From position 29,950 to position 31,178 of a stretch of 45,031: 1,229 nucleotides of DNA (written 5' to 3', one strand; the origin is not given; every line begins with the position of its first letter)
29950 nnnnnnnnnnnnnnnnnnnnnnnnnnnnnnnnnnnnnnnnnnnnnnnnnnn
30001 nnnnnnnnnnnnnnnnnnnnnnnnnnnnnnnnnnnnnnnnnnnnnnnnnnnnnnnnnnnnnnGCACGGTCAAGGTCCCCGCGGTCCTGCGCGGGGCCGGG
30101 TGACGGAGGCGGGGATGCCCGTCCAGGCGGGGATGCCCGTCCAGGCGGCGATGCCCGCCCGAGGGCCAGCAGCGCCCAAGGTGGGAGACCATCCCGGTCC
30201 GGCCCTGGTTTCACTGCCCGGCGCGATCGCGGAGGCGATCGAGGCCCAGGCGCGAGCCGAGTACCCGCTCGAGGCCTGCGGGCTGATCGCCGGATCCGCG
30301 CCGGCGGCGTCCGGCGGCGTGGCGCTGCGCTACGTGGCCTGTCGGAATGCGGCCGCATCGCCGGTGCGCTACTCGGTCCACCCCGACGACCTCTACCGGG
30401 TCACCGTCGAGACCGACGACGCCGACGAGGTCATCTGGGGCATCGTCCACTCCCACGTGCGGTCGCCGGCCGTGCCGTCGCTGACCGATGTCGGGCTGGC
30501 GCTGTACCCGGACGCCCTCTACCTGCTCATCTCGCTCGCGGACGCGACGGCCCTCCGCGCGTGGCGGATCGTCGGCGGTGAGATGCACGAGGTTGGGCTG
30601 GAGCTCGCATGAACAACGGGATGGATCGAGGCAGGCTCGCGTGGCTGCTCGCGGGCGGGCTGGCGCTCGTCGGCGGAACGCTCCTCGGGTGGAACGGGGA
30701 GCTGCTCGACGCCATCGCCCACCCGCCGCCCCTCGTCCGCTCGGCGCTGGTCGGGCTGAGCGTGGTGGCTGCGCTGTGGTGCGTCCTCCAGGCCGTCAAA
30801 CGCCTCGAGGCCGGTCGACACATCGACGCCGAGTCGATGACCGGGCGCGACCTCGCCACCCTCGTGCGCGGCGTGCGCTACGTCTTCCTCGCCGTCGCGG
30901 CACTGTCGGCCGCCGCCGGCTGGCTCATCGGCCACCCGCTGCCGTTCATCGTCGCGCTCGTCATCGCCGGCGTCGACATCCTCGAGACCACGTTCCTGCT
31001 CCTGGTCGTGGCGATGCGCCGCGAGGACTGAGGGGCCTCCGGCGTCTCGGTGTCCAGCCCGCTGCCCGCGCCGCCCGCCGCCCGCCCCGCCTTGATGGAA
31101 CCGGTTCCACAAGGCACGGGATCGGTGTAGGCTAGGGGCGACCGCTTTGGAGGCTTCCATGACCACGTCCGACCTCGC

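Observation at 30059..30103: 14-codon ORF with a sulfur-carrier-like N-terminus between an E1-like enzyme and a JAMM peptidase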

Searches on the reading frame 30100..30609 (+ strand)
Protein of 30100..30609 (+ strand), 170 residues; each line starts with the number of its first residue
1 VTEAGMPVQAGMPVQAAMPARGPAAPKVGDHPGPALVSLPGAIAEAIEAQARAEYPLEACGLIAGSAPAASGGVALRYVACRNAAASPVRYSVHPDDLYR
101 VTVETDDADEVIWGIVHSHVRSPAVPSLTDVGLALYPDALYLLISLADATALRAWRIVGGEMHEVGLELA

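Call 5: search_protein_families(library=pfam, proteins=[window:30100-30609:+], max_evalue=0.01)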
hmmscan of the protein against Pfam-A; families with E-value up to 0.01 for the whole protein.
window:30100-30609:+ (170 aa): 1 family
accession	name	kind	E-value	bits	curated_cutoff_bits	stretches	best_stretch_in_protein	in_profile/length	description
PF14464.11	Prok-JAB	-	1.2e-18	67.5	25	1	43-157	4-113/114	Prokaryotic homologs of the JAB domain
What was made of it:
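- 30181..30612 (+): JAMM/Mec-type metallopeptidase gene. GTG 30181 (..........) is the probable native start. The open frame extends upstream to GTG 30100 through the cysM remnant. Pfam Prok-JAB 1.2e-18 (call 5).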

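Call 40: search_solved_structures(query=window:30181-30609:+, max_evalue=0.01)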
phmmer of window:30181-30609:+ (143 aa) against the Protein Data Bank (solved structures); distinct sequences matched with E-value up to 0.01: 4.
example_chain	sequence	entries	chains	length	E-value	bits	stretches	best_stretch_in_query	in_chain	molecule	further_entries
2kcq_A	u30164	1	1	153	5.4e-10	42.6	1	17-131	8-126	Mov34/MPN/PAD-1 family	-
2kks_A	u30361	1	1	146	8.1e-10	42.1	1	17-122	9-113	Uncharacterized protein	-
5lda_A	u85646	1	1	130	1.6e-06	31.4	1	29-118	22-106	JAMM1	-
5ld9_A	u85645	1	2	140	2e-06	31.1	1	29-118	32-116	JAMM1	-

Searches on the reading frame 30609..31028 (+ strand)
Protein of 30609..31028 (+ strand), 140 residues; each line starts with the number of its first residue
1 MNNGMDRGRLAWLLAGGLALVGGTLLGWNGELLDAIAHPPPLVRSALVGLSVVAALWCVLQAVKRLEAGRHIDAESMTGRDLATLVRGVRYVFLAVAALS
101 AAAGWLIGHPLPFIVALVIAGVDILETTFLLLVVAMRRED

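Call 5: search_protein_families(library=pfam, proteins=[window:30609-31028:+], max_evalue=0.01)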
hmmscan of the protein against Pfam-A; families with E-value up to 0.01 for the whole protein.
window:30609-31028:+ (140 aa): 0 families
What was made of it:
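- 30609..31031 (+): 140-aa predicted membrane protein with no Pfam family. It is ATGA-coupled to the JAMM stop and is part of the conserved operon tail. No Pfam hit (call 5).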
